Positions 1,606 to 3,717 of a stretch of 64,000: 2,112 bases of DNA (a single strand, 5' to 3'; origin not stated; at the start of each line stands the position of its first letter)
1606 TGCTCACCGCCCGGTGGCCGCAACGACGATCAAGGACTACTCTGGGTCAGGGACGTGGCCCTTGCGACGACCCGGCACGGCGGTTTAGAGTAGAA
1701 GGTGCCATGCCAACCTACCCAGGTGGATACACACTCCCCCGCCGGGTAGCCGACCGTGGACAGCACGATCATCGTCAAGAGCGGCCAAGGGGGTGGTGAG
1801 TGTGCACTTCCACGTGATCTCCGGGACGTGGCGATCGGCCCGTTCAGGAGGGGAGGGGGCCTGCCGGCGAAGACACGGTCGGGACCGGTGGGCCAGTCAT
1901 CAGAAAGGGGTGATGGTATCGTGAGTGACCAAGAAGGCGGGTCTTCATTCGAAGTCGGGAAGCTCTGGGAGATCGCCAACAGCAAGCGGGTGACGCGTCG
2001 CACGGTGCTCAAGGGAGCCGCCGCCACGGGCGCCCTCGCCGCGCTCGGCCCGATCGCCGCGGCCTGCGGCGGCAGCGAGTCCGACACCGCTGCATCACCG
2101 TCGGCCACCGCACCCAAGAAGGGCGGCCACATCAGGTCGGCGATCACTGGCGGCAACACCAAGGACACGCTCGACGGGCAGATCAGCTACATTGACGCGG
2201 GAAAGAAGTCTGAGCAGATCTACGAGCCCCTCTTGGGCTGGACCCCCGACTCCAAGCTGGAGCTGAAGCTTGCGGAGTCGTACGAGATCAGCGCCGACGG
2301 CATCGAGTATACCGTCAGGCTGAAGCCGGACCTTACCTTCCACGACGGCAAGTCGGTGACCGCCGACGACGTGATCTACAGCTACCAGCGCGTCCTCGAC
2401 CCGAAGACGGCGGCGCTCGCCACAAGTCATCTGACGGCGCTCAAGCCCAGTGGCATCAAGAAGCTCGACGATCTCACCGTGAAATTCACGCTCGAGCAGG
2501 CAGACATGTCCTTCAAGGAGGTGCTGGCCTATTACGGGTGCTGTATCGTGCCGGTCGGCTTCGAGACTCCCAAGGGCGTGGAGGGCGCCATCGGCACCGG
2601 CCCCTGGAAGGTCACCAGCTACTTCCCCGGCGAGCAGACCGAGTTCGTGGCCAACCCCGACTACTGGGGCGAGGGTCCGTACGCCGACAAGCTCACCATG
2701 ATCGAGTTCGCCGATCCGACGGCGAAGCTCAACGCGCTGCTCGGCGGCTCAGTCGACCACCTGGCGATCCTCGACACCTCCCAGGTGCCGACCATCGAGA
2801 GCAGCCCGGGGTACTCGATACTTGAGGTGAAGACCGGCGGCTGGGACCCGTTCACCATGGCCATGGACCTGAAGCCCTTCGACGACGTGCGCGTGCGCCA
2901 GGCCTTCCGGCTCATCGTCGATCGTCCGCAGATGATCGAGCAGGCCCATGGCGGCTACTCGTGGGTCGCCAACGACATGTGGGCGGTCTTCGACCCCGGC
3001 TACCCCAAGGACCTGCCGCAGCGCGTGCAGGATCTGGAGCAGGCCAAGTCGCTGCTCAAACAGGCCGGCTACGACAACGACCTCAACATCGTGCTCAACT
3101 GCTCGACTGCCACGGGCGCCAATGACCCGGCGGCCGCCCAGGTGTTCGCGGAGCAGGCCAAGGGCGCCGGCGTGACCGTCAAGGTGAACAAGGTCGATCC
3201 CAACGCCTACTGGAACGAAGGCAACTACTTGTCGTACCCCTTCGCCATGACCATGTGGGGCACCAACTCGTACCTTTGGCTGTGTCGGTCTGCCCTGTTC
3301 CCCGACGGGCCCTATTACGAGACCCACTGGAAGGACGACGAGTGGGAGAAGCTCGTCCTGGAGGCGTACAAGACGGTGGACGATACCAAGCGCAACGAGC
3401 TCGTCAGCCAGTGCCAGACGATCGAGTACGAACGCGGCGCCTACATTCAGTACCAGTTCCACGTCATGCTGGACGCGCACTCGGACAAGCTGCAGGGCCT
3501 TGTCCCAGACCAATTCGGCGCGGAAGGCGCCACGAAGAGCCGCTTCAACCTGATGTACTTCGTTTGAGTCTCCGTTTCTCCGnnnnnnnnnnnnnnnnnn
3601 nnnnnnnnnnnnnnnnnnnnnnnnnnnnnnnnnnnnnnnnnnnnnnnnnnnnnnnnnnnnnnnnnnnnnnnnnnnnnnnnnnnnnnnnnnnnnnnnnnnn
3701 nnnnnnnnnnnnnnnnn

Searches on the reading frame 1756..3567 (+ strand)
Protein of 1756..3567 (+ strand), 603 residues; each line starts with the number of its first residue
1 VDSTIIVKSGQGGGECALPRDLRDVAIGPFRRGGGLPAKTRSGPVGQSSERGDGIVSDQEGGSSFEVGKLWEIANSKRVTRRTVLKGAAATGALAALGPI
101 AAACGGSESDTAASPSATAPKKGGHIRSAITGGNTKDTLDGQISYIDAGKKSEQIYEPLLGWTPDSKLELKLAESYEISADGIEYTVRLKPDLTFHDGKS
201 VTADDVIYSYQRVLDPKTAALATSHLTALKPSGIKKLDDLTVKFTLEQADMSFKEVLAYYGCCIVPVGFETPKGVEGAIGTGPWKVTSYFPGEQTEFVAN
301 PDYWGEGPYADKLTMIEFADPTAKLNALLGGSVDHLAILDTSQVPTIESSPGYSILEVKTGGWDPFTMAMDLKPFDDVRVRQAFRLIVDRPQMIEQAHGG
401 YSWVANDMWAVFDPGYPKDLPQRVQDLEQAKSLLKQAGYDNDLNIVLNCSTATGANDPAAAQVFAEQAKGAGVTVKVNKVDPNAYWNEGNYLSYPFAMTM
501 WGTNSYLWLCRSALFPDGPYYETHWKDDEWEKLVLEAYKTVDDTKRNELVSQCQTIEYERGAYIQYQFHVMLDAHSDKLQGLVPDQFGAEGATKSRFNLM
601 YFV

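Call 13: search_protein_families(library=pfam, proteins=[window:1756-3567:+])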
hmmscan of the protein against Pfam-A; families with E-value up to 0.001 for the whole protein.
window:1756-3567:+ (603 aa): 2 families
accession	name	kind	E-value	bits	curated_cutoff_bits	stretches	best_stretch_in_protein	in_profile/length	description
PF00496.27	SBP_bac_5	-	6.3e-84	282.6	32.4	1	168-505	2-350/368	Bacterial extracellular solute-binding proteins, family 5 Middle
PF10518.14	TAT_signal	-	0.00016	21.8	22.7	1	79-98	2-21/21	TAT (twin-arginine translocation) pathway signal sequence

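Call 20: find_homologous_proteins(query=window:1921-3567:+)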
Query window:1921-3567:+ (548 aa): 3163 proteins with E <= 0.001 among 8000 candidates; the best 120 are listed.
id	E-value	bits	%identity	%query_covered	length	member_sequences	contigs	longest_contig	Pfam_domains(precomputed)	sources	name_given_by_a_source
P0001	0.0e+0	1235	97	100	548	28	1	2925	PF00496.28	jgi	jgi:peptide/nickel transport system substrate-binding protein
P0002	0.0e+0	1014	79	100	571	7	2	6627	PF00496.28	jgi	-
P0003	4.6e-298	1008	78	100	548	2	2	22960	PF00496.28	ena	-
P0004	8.6e-289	977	77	100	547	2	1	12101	PF00496.28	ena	-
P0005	1.8e-264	897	72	100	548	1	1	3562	PF00496.28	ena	-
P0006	3.9e-264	896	72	100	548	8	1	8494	PF10518.15,PF00496.28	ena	-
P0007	6.2e-257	872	69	100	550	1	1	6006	PF00496.28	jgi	jgi:peptide/nickel transport system substrate-binding protein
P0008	3.0e-256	870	70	100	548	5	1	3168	PF00496.28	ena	-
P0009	2.2e-251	854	67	100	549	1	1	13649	PF00496.28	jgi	jgi:peptide/nickel transport system substrate-binding protein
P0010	1.4e-232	792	65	100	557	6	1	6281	PF00496.28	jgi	-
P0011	6.6e-232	789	64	100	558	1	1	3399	PF00496.28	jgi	jgi:peptide/nickel transport system substrate-binding protein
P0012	1.6e-231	788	65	100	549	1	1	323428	PF00496.28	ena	-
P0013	5.9e-231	786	65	100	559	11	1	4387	PF00496.28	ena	-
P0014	1.2e-224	765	63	100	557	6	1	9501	PF00496.28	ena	-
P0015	1.6e-224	765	62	100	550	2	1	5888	PF00496.28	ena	-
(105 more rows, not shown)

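Call 21: find_encoding_contigs(protein=P0003, flank=3000, max_places=3)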
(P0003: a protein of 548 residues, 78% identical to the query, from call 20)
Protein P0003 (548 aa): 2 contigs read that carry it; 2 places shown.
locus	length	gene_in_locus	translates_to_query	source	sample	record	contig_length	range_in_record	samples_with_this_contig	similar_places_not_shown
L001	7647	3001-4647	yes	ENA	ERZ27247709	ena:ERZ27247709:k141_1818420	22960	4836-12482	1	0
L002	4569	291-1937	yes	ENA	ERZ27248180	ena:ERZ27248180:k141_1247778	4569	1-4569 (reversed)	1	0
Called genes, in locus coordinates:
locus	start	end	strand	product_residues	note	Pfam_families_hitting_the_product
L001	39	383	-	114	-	PF02371:Transposase_20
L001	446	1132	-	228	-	PF01548:DEDD_Tnp_IS110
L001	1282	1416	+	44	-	-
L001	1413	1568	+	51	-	-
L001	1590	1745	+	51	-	-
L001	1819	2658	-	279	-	PF00892:EamA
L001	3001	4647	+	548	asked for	PF00496:SBP_bac_5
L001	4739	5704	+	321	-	PF19300:BPD_transp_1_N, PF00528:BPD_transp_1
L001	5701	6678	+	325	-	PF00528:BPD_transp_1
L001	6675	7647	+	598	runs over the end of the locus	PF02463:SMC_N (faint), PF00005:ABC_tran, PF13304:AAA_21 (faint), PF13401:AAA_22 (faint), PF13671:AAA_33 (faint), PF08352:oligo_HPY, PF13191:AAA_16 (weak), PF00005:ABC_tran, +1 more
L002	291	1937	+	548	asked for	PF00496:SBP_bac_5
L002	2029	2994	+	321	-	PF19300:BPD_transp_1_N, PF00528:BPD_transp_1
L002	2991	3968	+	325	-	PF00528:BPD_transp_1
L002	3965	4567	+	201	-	?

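Call 22: find_encoding_contigs(protein=P0004, flank=3000, max_places=3)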
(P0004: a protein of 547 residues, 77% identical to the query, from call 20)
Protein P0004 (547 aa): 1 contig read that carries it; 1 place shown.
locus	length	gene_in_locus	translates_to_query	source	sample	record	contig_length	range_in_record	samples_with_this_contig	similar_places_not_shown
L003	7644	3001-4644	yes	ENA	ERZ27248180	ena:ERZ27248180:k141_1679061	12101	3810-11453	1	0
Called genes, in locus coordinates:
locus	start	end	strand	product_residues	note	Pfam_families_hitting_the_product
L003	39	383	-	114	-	PF02371:Transposase_20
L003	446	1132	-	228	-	PF01548:DEDD_Tnp_IS110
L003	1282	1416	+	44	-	-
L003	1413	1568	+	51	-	-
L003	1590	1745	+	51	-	-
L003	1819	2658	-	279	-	PF00892:EamA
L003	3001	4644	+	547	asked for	PF00496:SBP_bac_5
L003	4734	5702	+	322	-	PF19300:BPD_transp_1_N, PF00528:BPD_transp_1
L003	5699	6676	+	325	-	PF00528:BPD_transp_1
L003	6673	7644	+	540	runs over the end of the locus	?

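Call 23: find_encoding_contigs(protein=P0012, flank=10000, max_places=3)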
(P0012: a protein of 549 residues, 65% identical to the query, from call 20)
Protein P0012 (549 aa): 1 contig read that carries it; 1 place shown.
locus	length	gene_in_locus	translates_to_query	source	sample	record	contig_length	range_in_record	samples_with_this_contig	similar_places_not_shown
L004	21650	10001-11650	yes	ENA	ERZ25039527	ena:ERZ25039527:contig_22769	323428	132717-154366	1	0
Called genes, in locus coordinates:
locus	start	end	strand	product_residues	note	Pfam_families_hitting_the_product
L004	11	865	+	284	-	PF02548:Pantoate_transf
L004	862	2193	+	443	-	-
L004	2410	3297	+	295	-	PF05853:BKACE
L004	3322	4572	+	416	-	PF00108:Thiolase_N, PF02803:Thiolase_C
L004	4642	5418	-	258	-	PF00106:adh_short, PF08659:KR (weak), PF13561:adh_short_C2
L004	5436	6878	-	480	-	PF06253:MTTB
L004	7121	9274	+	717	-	PF02629:CoA_binding (faint), PF13380:CoA_binding_2, PF13607:Succ_CoA_lig, PF13549:ATP-grasp_5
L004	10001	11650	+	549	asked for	PF00496:SBP_bac_5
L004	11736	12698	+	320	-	PF19300:BPD_transp_1_N, PF00528:BPD_transp_1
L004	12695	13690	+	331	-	PF00528:BPD_transp_1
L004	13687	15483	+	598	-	PF00005:ABC_tran, PF02463:SMC_N (faint), PF20720:nSTAND3 (faint), PF13304:AAA_21 (weak), PF08352:oligo_HPY, PF13191:AAA_16, PF00005:ABC_tran, PF13401:AAA_22 (weak)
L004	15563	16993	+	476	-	PF06253:MTTB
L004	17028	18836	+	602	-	PF02129:Peptidase_S15, PF08530:PepX_C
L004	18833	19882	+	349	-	PF02737:3HCDH_N, PF00725:3HCDH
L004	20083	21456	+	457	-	PF00202:Aminotran_3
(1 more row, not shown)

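Call 26: find_related_loci(query=A3, collection=metagenome_contigs, flank=2500)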
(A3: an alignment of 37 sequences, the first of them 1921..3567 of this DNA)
Query A3 (548 aa) in metagenome_contigs; peptide patterns used: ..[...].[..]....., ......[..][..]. (x = any residue, [..] = any of these).
600 stretches matched a pattern (row limit reached: there are more); 403 encode a relative of the query (tblastn E <= 1e-3); the best 80 are kept; 80 distinct loci.
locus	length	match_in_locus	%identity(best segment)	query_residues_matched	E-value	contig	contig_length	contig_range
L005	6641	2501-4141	92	1-547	0e+0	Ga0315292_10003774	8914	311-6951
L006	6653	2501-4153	79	1-548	0e+0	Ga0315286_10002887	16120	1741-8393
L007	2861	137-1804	65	1-547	0e+0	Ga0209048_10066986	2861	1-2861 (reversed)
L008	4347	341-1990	60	1-547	0e+0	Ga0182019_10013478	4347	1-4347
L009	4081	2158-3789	59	1-547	0e+0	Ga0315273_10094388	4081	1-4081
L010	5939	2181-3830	57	1-548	0e+0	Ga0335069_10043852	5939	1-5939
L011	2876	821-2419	58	18-547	0e+0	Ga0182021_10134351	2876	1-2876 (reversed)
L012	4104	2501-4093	56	17-547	0e+0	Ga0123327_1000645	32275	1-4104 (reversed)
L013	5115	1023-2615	56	17-547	0e+0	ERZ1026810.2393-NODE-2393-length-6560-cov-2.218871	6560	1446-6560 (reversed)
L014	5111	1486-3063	59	23-547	0e+0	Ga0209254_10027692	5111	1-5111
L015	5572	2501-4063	56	25-547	0e+0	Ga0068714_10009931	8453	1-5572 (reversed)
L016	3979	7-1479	57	56-547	0e+0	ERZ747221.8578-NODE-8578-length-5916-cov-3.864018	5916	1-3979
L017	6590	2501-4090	54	21-548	4e-172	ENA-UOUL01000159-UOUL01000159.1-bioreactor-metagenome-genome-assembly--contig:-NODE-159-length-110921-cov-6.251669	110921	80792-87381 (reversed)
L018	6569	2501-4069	50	25-547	7e-166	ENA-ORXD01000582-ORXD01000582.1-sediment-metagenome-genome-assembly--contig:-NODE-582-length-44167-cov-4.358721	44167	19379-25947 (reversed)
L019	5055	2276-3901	50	1-548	1e-167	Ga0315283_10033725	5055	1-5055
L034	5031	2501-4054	48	12-533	2e-146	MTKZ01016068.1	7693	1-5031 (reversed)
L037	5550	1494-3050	50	23-547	1e-145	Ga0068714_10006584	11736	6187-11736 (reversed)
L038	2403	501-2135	48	1-548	3e-155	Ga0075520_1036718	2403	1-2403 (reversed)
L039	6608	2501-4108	49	8-548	5e-147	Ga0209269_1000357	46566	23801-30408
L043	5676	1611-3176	49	21-547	2e-141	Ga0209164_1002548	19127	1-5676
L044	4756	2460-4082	49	3-547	3e-140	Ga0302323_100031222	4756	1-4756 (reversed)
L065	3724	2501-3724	53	8-419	3e-123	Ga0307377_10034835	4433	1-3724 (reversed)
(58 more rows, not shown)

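Call 38: search_protein_families(library=pfam, proteins=[L010:1048-1680:-, L034:1525-2115:-, L039:1524-2111:-, L044:1525-2085:-, L065:1545-2192:-, L043:185-1264:+, L006:1411-1947:+, L009:598-1539:+, L037:85-1272:-, L010:524-1051:-], max_evalue=0.01)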
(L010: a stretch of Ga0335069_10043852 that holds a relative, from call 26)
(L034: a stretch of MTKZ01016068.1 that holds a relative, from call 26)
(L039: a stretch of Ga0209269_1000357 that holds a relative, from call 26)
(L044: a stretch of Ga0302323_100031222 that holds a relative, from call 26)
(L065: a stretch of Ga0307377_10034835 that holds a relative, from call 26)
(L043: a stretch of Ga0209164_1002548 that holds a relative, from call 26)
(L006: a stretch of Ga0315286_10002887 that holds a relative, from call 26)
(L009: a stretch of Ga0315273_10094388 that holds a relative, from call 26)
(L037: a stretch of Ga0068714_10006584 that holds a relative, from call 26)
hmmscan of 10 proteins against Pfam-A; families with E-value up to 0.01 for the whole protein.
L010:1048-1680:- (210 aa): 9 families
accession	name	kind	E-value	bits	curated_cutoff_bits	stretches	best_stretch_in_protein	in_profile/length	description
PF13404.12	HTH_AsnC-type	-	1.9e-15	56.8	27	1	27-67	1-41/42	AsnC-type helix-turn-helix domain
PF01037.27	AsnC_trans_reg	-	1.1e-13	51.3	25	1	92-163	1-73/73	Lrp/AsnC ligand binding domain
PF13412.12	HTH_24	-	1.6e-10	40.8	21.9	1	27-67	1-41/48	Winged helix-turn-helix DNA-binding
PF12840.13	HTH_20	-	0.00011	22.5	27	1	31-73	6-48/51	Helix-turn-helix domain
PF22482.2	AsnC_trans_reg_3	-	0.0012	19.4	24.4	1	101-165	24-87/95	PF0864 C-terminal dimeric alpha+beta barrel domain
PF08281.18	Sigma70_r4_2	-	0.0013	18.8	25.7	1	37-66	20-49/54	Sigma-70, region 4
PF06163.17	DUF977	-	0.0016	18.9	22.1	1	28-76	11-59/134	Bacterial protein of unknown function (DUF977)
PF13384.12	HTH_23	-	0.0022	18.2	24.6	1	33-66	9-40/50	Homeodomain-like domain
PF04545.22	Sigma70_r4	-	0.0039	17.1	24.1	1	25-66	3-43/50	Sigma-70, region 4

L034:1525-2115:- (196 aa): 16 families
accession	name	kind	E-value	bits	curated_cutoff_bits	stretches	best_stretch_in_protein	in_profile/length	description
PF13404.12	HTH_AsnC-type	-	9.3e-17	61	27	1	27-67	1-41/42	AsnC-type helix-turn-helix domain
PF13412.12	HTH_24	-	4.9e-14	52.1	21.9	1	27-73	1-47/48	Winged helix-turn-helix DNA-binding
PF01037.27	AsnC_trans_reg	-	2.9e-12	46.8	25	1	92-163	1-73/73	Lrp/AsnC ligand binding domain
PF12840.13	HTH_20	-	7.9e-07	29.4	27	1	28-73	3-48/51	Helix-turn-helix domain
PF13384.12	HTH_23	-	1.4e-05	25.2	24.6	1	30-71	4-45/50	Homeodomain-like domain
PF08279.18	HTH_11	-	0.00019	21.7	25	1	33-77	4-49/55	HTH domain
PF13542.12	HTH_Tnp_ISL3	-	0.00023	21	27.4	1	32-68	18-51/51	Helix-turn-helix domain of transposase family ISL3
PF22482.2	AsnC_trans_reg_3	-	0.00049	20.6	24.4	1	101-162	24-84/95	PF0864 C-terminal dimeric alpha+beta barrel domain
PF08281.18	Sigma70_r4_2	-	0.0008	19.4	25.7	1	37-66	20-49/54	Sigma-70, region 4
PF22451.2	NirdL-like_HTH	-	0.0012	18.8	27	1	46-73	19-46/47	Siroheme decarboxylase NirDL-like HTH domain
PF13730.12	HTH_36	-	0.0016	18.6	25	1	44-71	26-53/55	Helix-turn-helix domain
PF13551.12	HTH_29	-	0.0029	18.1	28.1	1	33-75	1-46/64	Winged helix-turn helix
PF09862.15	DUF2089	-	0.0031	17.6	33.4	0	49-70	22-43/47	Domain of unknown function (DUF2089)-HTH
PF04545.22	Sigma70_r4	-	0.0033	17.3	24.1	1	26-66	4-43/50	Sigma-70, region 4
PF09339.16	HTH_IclR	-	0.0042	17.3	22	1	33-72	7-47/52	IclR helix-turn-helix domain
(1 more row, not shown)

L039:1524-2111:- (195 aa): 13 families
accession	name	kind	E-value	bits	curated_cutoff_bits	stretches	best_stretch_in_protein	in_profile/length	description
PF13404.12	HTH_AsnC-type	-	6.1e-16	58.4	27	1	27-67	1-41/42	AsnC-type helix-turn-helix domain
PF13412.12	HTH_24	-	1.8e-13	50.2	21.9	1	27-73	1-47/48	Winged helix-turn-helix DNA-binding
PF01037.27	AsnC_trans_reg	-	9.6e-12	45.1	25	1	92-163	1-73/73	Lrp/AsnC ligand binding domain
PF12840.13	HTH_20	-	3.5e-06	27.3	27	1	28-73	3-48/51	Helix-turn-helix domain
PF22482.2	AsnC_trans_reg_3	-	2.2e-05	24.9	24.4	1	101-167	24-89/95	PF0864 C-terminal dimeric alpha+beta barrel domain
PF13384.12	HTH_23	-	3.1e-05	24.1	24.6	1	30-71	4-45/50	Homeodomain-like domain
PF13542.12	HTH_Tnp_ISL3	-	9e-05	22.3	27.4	1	32-68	18-51/51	Helix-turn-helix domain of transposase family ISL3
PF09862.15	DUF2089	-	0.00055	20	33.4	1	48-70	21-43/47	Domain of unknown function (DUF2089)-HTH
PF22451.2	NirdL-like_HTH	-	0.0044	17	27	1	46-73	19-46/47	Siroheme decarboxylase NirDL-like HTH domain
PF04545.22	Sigma70_r4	-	0.0067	16.4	24.1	0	27-66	5-43/50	Sigma-70, region 4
PF08279.18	HTH_11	-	0.0068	16.7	25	0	33-77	4-49/55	HTH domain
PF09339.16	HTH_IclR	-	0.0082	16.3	22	0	33-72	7-47/52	IclR helix-turn-helix domain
PF08281.18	Sigma70_r4_2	-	0.0086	16.1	25.7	0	37-66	20-49/54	Sigma-70, region 4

L044:1525-2085:- (186 aa): 13 families
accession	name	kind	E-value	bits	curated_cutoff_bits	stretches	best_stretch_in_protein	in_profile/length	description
PF13404.12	HTH_AsnC-type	-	5.6e-16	58.5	27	1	28-68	1-41/42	AsnC-type helix-turn-helix domain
PF01037.27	AsnC_trans_reg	-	2.1e-12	47.2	25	1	93-164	1-73/73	Lrp/AsnC ligand binding domain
PF13412.12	HTH_24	-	4.7e-12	45.7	21.9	1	28-74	1-47/48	Winged helix-turn-helix DNA-binding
PF12840.13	HTH_20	-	5.1e-05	23.6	27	1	29-74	3-48/51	Helix-turn-helix domain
PF08279.18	HTH_11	-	0.00011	22.4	25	1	33-77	3-48/55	HTH domain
PF13542.12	HTH_Tnp_ISL3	-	0.00012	21.9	27.4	1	32-69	17-51/51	Helix-turn-helix domain of transposase family ISL3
PF13384.12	HTH_23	-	0.00039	20.6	24.6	1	34-72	7-45/50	Homeodomain-like domain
PF22482.2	AsnC_trans_reg_3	-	0.0012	19.3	24.4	1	101-163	23-84/95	PF0864 C-terminal dimeric alpha+beta barrel domain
PF04545.22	Sigma70_r4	-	0.0019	18.1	24.1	1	27-67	4-43/50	Sigma-70, region 4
PF08281.18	Sigma70_r4_2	-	0.0032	17.5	25.7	1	38-67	20-49/54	Sigma-70, region 4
PF13518.12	HTH_28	-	0.0086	16.6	25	0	34-73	4-41/52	Helix-turn-helix domain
PF08220.18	HTH_DeoR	-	0.0096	16.1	21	0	33-75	3-45/57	DeoR-like helix-turn-helix domain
PF13551.12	HTH_29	-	0.0097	16.4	28.1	0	38-77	5-47/64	Winged helix-turn helix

L065:1545-2192:- (215 aa): 10 families
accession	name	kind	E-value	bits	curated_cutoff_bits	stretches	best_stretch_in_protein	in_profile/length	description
PF01037.27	AsnC_trans_reg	-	1.9e-16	60.1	25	1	134-201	9-73/73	Lrp/AsnC ligand binding domain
PF13404.12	HTH_AsnC-type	-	8.8e-15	54.7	27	1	62-102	2-42/42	AsnC-type helix-turn-helix domain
PF13412.12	HTH_24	-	1.4e-14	53.8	21.9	1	62-105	2-45/48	Winged helix-turn-helix DNA-binding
PF01047.28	MarR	-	3.3e-07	30.5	24.6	1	67-108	7-48/59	MarR family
PF00126.33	HTH_1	-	2.5e-05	24.6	26.6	1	67-103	5-39/60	Bacterial regulatory helix-turn-helix protein, lysR family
PF12802.13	MarR_2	-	5.4e-05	23.7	27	1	67-108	9-51/61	MarR family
PF24034.1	DUF7343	-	0.0004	20.6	27.6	1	66-111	6-52/62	Domain of unknown function (DUF7343)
PF13545.12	HTH_Crp_2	-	0.0061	16.9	27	0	77-117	22-65/70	Crp-like helix-turn-helix domain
PF12840.13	HTH_20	-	0.0091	16.4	27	0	66-102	7-43/51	Helix-turn-helix domain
PF09339.16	HTH_IclR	-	0.0095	16.1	22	0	74-105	15-46/52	IclR helix-turn-helix domain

L043:185-1264:+ (359 aa): 1 family
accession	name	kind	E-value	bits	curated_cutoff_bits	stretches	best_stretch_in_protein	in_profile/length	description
PF01208.23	URO-D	-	9.6e-30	104.2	23.9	1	8-350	1-342/346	Uroporphyrinogen decarboxylase (URO-D)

L006:1411-1947:+ (178 aa): 1 family
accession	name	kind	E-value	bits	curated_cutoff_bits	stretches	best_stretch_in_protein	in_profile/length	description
PF00872.24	Transposase_mut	-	5.1e-21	75.4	21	1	53-177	202-327/379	Transposase, Mutator family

L009:598-1539:+ (313 aa): 6 families
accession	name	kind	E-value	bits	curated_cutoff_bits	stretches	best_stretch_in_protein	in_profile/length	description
PF13518.12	HTH_28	-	1.4e-12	47.9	25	1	24-70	1-47/52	Helix-turn-helix domain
PF13683.12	rve_3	-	2.1e-09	37.5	26.5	1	243-303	7-67/67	Integrase core domain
PF13565.12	HTH_32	-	3e-09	37.7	33.7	1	53-124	3-73/73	Homeodomain-like domain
PF13551.12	HTH_29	-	1.3e-07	32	28.1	1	24-76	1-54/64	Winged helix-turn helix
PF13384.12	HTH_23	-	1.9e-07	31.2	24.6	1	22-67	4-49/50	Homeodomain-like domain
PF01527.26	HTH_Tnp_1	-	0.0037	17.9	24.1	1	27-93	15-71/75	Transposase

L037:85-1272:- (395 aa): 6 families
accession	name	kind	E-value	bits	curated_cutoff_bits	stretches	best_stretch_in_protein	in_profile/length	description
PF03446.21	NAD_binding_2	-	1.5e-39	136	21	1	77-236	1-161/161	NAD binding domain of 6-phosphogluconate dehydrogenase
PF14833.11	NAD_binding_11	-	6.5e-28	97.9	30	1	239-358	1-121/122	NAD-binding of NADP-dependent 3-hydroxyisobutyrate dehydrogenase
PF02826.25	2-Hacid_dh_C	-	4.2e-06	26.7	25.1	1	74-146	35-106/178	D-isomer specific 2-hydroxyacid dehydrogenase, NAD binding domain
PF03807.23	F420_oxidored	-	9.8e-05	23.3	21.6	1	77-147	1-75/94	NADP oxidoreductase coenzyme F420-dependent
PF03721.20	UDPG_MGDP_dh_N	-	0.00082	19.4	27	1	76-108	1-33/187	UDP-glucose/GDP-mannose dehydrogenase family, NAD binding domain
PF02737.24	3HCDH_N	-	0.0018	18.6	22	1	78-113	2-37/180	3-hydroxyacyl-CoA dehydrogenase, NAD binding domain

L010:524-1051:- (175 aa): 7 families
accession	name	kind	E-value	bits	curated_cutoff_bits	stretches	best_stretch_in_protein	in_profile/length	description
PF00583.31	Acetyltransf_1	-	1.9e-16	60.8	20.7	1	48-137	24-116/116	Acetyltransferase (GNAT) family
PF13508.13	Acetyltransf_7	-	1.3e-11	45.1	27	1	54-138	3-83/84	Acetyltransferase (GNAT) domain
PF13480.13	Acetyltransf_6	-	1.5e-07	32.1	22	1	33-117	52-132/143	Acetyltransferase (GNAT) domain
PF13673.13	Acetyltransf_10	-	9.2e-07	29.3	23.6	1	55-152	32-122/128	Acetyltransferase (GNAT) domain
PF08445.16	FR47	-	3e-06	27.6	22.1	1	77-138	18-78/86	FR47-like protein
PF13527.13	Acetyltransf_9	-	0.00068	20.1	25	1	79-118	71-110/127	Acetyltransferase (GNAT) domain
PF09924.15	LPG_synthase_C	-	0.0087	15.6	27.5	0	53-91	179-216/298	Phosphatidylglycerol lysyltransferase, C-terminal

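Call 59: search_protein_families(library=ncbifam, proteins=[window:1921-3567:+], max_evalue=0.001)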
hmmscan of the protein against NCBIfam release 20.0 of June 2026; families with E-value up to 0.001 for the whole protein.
window:1921-3567:+ (548 aa): 12 families
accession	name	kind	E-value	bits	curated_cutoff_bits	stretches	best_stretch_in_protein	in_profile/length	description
NF045468.1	Opp5A_nikA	equivalog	6.2e-38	130.5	600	1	100-504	44-449/488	nickel ABC transporter substrate-binding protein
TIGR02294.1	nickel_nikA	equivalog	2.9e-33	115.2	393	1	99-517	34-476/501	nickel ABC transporter substrate-binding protein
NF045467.1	Opp4A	equivalog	1.9e-31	108.9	650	1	57-385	23-381/556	oligopeptide ABC transporter substrate-binding protein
NF011942.0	PRK15413.1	equivalog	5.2e-29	101.3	594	1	91-527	51-496/512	glutathione ABC transporter substrate-binding protein GsiB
NF043070.1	DppA_dipep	equivalog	5.3e-26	91.3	1005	1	110-506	71-498/535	dipeptide ABC transporter periplasmic-binding protein DppA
NF011689.0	PRK15109.1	equivalog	1.1e-23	83.7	560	1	97-534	62-530/547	ABC transporter substrate-binding protein SapA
NF047575.1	opine_bind_CntA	exception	7.4e-23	80.9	800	1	98-387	63-363/535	staphylopine-dependent metal ABC transporter substrate-binding lipoprotein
NF007287.0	PRK09755.1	equivalog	1.3e-21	77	1098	1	100-510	63-499/535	ABC transporter substrate-binding protein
NF011684.0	PRK15104.1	equivalog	1.3e-18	67.1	947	1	87-500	56-497/543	oligopeptide ABC transporter substrate-binding protein OppA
TIGR04028.1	SBP_KPN_01854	hypoth_equivalog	3.5e-16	58.9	468.5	1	109-503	39-469/509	TIGR04028 family ABC transporter substrate-binding protein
NF010149.0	PRK13626.1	equivalog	9.4e-06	24.5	476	1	128-256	178-297/552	HTH-type transcriptional regulator SgrR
TIGR01409.1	TAT_signal_seq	domain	0.00052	20.3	16.7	0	24-46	1-27/29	twin-arginine translocation signal domain-containing protein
